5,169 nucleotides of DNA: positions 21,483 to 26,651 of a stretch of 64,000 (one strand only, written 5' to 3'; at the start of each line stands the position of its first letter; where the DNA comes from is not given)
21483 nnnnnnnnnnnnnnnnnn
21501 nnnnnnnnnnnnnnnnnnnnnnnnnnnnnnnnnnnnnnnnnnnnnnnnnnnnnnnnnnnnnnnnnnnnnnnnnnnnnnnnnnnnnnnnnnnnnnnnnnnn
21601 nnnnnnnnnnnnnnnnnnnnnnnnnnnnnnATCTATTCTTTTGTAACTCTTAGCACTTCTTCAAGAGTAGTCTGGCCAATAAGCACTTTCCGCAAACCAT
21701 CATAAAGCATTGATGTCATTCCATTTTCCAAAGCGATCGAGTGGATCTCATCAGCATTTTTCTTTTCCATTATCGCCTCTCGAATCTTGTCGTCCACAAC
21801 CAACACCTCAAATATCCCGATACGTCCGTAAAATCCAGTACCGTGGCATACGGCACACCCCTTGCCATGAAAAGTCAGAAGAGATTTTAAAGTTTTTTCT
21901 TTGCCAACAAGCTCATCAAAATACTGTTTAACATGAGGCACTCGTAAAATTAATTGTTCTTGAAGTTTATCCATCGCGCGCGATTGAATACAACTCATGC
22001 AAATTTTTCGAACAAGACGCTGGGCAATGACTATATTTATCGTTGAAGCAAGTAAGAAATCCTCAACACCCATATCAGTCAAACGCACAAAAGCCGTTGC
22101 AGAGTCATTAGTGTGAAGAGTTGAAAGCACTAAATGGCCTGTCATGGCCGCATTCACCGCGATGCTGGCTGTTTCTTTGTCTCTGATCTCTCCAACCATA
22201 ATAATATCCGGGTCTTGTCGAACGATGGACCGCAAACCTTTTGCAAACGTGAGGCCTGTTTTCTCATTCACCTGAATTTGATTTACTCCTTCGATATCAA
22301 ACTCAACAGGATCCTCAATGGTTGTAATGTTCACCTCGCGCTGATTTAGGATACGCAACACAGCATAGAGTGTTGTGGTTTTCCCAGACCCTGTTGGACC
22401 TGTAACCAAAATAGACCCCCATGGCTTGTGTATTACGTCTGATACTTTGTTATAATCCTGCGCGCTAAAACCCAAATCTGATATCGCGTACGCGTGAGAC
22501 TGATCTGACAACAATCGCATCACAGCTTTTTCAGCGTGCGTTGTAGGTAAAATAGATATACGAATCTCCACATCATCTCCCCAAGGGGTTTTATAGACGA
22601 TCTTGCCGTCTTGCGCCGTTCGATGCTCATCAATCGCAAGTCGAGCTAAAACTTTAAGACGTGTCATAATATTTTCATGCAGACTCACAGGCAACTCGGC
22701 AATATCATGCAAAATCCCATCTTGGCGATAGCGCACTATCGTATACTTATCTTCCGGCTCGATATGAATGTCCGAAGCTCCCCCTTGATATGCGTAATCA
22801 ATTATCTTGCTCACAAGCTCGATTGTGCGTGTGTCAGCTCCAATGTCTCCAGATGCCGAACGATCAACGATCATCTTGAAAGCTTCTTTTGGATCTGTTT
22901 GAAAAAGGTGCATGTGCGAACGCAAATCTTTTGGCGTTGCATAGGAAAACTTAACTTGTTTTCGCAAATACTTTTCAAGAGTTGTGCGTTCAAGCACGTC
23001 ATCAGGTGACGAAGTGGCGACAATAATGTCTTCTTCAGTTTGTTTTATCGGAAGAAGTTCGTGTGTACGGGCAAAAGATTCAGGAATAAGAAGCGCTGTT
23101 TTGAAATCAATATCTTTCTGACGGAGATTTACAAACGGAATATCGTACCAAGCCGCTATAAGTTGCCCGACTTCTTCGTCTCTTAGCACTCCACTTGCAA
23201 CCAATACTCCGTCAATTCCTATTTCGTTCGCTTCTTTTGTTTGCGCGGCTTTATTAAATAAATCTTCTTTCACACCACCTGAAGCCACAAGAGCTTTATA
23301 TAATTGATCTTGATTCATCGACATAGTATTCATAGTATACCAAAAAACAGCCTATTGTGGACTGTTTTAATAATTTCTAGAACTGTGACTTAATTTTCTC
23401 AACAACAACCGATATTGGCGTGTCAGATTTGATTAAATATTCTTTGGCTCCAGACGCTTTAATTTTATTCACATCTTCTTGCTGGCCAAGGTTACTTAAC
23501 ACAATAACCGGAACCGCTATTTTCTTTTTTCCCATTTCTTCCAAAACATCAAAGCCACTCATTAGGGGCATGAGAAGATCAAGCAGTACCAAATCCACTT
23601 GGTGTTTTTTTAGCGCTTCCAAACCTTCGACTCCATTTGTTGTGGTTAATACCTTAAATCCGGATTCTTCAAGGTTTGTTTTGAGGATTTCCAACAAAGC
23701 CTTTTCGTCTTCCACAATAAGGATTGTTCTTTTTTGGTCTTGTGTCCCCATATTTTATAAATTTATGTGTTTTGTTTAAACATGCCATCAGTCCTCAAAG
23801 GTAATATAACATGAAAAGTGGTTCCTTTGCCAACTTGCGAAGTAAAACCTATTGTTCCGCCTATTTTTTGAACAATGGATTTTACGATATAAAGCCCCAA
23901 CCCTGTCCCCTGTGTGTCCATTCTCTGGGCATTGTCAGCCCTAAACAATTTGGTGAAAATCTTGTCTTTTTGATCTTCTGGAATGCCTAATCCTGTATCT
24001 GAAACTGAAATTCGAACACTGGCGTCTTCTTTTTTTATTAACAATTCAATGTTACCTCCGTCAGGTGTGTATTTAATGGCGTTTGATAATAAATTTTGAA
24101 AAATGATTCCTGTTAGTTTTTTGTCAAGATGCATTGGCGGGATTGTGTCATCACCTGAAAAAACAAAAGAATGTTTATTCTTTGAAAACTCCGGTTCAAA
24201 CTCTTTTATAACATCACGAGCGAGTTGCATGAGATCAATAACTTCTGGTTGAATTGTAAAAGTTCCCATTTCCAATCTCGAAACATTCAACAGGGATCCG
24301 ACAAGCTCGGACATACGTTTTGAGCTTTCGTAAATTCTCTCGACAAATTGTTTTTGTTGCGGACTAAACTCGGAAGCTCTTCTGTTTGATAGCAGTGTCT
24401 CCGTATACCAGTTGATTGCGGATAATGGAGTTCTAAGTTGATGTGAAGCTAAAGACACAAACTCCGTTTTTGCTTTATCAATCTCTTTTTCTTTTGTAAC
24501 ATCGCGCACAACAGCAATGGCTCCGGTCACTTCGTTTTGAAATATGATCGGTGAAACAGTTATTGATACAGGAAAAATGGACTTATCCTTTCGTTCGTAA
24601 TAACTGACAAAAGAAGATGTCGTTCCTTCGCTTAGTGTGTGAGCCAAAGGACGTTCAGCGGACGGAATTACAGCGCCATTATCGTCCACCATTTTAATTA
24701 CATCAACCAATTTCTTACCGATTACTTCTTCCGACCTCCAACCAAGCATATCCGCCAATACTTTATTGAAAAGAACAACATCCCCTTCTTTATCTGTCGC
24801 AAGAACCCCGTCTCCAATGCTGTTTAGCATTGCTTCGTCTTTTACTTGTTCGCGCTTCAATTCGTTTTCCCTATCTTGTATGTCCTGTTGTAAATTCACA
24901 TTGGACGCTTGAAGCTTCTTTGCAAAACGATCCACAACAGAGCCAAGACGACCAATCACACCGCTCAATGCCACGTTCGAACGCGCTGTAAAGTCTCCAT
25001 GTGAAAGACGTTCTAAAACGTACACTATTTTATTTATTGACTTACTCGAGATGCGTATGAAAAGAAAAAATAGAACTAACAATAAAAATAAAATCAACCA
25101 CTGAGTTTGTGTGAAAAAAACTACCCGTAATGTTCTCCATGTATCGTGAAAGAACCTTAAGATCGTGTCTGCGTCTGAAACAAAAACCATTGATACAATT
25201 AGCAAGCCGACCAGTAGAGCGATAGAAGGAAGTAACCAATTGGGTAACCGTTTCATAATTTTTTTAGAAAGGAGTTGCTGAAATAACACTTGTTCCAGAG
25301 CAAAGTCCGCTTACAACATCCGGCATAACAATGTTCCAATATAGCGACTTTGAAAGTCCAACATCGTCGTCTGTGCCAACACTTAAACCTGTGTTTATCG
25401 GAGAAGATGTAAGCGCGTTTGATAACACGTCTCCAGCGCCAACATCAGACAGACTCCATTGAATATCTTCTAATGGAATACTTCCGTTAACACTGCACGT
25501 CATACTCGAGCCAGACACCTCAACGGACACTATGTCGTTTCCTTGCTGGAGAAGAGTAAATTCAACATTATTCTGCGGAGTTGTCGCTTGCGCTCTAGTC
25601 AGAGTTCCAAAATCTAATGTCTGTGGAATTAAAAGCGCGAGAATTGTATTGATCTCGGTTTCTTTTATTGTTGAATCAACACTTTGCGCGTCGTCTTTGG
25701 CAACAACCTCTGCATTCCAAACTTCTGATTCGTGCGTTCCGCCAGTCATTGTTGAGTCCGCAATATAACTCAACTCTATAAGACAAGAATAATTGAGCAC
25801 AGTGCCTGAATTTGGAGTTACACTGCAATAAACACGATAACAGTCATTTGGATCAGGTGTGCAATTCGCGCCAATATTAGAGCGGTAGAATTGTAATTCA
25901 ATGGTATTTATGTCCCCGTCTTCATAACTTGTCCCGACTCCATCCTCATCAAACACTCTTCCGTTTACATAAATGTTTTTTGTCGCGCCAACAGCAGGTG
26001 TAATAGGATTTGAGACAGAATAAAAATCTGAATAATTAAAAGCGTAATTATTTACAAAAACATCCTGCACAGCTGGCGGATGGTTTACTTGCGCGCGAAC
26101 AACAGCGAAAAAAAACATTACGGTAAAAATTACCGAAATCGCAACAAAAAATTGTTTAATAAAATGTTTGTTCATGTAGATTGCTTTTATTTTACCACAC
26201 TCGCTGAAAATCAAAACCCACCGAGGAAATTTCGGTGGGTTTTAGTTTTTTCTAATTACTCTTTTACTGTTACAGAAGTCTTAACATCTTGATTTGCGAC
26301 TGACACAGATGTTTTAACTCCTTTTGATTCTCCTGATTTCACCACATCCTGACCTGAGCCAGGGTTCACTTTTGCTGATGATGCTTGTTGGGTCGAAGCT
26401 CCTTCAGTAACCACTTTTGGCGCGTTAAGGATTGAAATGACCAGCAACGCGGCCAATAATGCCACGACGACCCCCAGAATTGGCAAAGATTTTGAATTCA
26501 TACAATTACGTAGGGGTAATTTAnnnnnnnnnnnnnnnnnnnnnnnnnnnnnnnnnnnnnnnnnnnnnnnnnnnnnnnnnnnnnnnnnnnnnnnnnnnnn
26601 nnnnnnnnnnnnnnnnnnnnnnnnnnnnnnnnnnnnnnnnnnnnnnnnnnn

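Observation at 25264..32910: Block of five to six secreted or surface proteins of unknown function directly downstream of the T4P operon, enclosing an opposite-strand type I signal peptidase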

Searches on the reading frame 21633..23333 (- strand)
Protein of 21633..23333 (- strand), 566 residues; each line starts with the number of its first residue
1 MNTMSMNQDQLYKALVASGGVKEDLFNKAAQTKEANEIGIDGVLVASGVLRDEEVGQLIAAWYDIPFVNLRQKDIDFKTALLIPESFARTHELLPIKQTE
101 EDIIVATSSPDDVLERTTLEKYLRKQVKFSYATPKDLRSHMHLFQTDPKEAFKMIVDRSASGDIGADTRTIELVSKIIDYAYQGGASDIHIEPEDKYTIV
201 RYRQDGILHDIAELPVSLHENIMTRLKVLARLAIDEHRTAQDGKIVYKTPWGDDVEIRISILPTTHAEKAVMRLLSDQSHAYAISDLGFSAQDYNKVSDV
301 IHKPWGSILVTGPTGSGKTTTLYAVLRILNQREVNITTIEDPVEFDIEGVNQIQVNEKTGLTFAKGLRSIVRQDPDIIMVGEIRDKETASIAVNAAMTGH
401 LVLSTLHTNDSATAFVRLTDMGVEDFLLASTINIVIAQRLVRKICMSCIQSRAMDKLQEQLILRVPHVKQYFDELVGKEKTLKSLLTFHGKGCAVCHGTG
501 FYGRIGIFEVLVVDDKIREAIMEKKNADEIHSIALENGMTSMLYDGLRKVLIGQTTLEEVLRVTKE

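Call 6: search_protein_families(library=pfam, proteins=[window:21633-23333:-], max_evalue=0.01)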
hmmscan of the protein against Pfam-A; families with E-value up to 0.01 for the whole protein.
window:21633-23333:- (566 aa): 12 families
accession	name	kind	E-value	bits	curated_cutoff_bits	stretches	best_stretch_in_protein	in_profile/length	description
PF00437.27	T2SSE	-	4.2e-127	424.2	24.9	1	170-562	8-370/370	Type II/IV secretion system protein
PF05157.20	MshEN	-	1e-14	54.7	23.1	1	63-146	1-85/90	MshEN domain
PF13245.12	AAA_19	-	2.1e-05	25.2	25.1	0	308-335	14-41/134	AAA domain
PF13401.12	AAA_22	-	0.00018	22.2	27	1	306-345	6-45/130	AAA domain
PF13555.12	AAA_29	-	0.00027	21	27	1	301-330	18-47/61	P-loop containing region of AAA domain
PF13191.12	AAA_16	-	0.00058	20.8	32.6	1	303-334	23-53/167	AAA ATPase domain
PF03266.21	NTPase_1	-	0.0016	18.8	23.9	0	308-337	2-31/168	NTPase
PF25199.1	nSTAND_NTPase5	-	0.002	18.4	34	1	307-354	43-91/145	Novel STAND NTPase 5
PF12775.13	AAA_7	-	0.0054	16.7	25.8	0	298-339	26-67/181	P-loop containing dynein motor region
PF20720.3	nSTAND3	-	0.0055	16.8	27.2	0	294-345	7-57/155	Novel STAND NTPase 3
PF13476.12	AAA_23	-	0.0071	17.4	27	0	306-332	20-46/201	AAA domain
PF13604.12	AAA_30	-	0.0081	16.3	27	0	297-336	10-49/191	AAA domain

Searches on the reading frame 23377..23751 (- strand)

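Call 6: search_protein_families(library=pfam, proteins=[window:23377-23751:-], max_evalue=0.01)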
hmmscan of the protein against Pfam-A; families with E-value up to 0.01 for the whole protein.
window:23377-23751:- (124 aa): 1 family
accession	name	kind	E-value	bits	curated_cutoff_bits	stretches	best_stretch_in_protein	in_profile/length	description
PF00072.30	Response_reg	-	6.2e-25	88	30.2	1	10-109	1-100/111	Response regulator receiver domain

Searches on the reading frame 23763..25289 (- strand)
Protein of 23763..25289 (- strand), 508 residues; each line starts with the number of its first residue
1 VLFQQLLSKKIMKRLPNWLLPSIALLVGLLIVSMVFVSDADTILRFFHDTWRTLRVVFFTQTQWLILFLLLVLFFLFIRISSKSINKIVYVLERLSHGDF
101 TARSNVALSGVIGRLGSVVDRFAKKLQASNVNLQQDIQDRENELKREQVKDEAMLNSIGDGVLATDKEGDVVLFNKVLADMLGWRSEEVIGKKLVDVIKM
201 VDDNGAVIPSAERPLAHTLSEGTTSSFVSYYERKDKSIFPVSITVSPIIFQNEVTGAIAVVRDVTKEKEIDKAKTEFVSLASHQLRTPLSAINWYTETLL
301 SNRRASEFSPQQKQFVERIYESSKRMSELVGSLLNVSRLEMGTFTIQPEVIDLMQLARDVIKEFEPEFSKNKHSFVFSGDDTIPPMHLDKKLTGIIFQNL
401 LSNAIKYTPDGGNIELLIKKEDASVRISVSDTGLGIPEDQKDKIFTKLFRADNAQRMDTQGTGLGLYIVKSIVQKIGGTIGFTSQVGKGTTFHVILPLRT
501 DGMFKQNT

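Call 4: search_protein_families(library=pfam, proteins=[window:23763-25289:-], max_evalue=0.1)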
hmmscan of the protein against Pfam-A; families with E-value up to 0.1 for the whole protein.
window:23763-25289:- (508 aa): 11 families
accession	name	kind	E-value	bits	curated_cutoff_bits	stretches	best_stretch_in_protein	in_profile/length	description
PF02518.31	HATPase_c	-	2.2e-29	102.5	26.4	1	395-499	8-110/111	Histidine kinase-, DNA gyrase B-, and HSP90-like ATPase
PF00512.31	HisKA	-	7.4e-17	61.6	26.9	1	273-341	1-65/66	His Kinase A (phospho-acceptor) domain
PF00989.32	PAS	-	2.4e-16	60.2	22.6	1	152-264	4-113/113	PAS fold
PF13426.13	PAS_9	-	3.3e-14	53.5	27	1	160-266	2-103/103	PAS domain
PF08448.16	PAS_4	-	5.9e-11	43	23.1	1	155-268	1-109/110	PAS fold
PF12860.13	PAS_7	-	0.00014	22.5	27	1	155-270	1-113/115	PAS fold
PF14501.12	HATPase_c_5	-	0.00017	21.9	22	1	395-484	8-90/102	GHKL domain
PF13581.12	HATPase_c_2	-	0.00034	21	27.4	1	400-476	39-112/127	Histidine kinase-like ATPase domain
PF13188.13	PAS_8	-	0.00044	20.5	21.8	1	152-197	4-49/65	PAS domain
PF00672.30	HAMP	-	0.0063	17.3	25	1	76-127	1-52/53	HAMP domain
PF04123.18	DUF373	-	0.094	12.6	28.3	0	13-123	174-286/335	Domain of unknown function (DUF373)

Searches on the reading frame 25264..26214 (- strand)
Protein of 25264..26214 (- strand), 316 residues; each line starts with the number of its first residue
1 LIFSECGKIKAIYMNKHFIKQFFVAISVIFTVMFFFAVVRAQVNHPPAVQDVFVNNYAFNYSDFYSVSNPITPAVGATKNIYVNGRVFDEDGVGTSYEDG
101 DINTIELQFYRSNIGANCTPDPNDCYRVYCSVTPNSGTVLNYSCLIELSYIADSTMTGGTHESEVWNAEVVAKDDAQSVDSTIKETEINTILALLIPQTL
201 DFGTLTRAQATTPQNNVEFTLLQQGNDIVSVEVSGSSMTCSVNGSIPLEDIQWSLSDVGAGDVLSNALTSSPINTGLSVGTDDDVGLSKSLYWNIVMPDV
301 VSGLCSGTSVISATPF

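Call 4: search_protein_families(library=pfam, proteins=[window:25264-26214:-], max_evalue=0.1)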
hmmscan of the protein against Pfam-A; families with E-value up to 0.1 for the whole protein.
window:25264-26214:- (316 aa): 0 families

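Call 9: search_protein_families(library=ncbifam, proteins=[window:25264-26214:-], max_evalue=0.1)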
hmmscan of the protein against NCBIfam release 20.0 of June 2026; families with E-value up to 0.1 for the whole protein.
window:25264-26214:- (316 aa): 0 families

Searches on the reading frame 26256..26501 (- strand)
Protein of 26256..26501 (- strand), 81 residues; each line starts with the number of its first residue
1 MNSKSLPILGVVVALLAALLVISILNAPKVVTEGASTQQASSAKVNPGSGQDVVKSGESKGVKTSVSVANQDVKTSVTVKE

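Call 4: search_protein_families(library=pfam, proteins=[window:26256-26501:-], max_evalue=0.1)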
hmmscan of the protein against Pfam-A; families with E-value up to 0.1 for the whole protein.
window:26256-26501:- (81 aa): 0 families

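Call 9: search_protein_families(library=ncbifam, proteins=[window:26256-26501:-], max_evalue=0.1)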
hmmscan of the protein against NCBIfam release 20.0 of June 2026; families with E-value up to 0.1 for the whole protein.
window:26256-26501:- (81 aa): 2 families
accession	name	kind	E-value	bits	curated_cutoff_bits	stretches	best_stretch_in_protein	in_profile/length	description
NF047414.1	BRANT_His_rich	hypoth_equivalog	0.0011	19.9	44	1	17-76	7-52/62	His-rich protein BRANT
NF033885.1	conj_TraP_IncI1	equivalog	0.019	14.7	135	1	3-64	11-66/217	conjugal transfer protein TraP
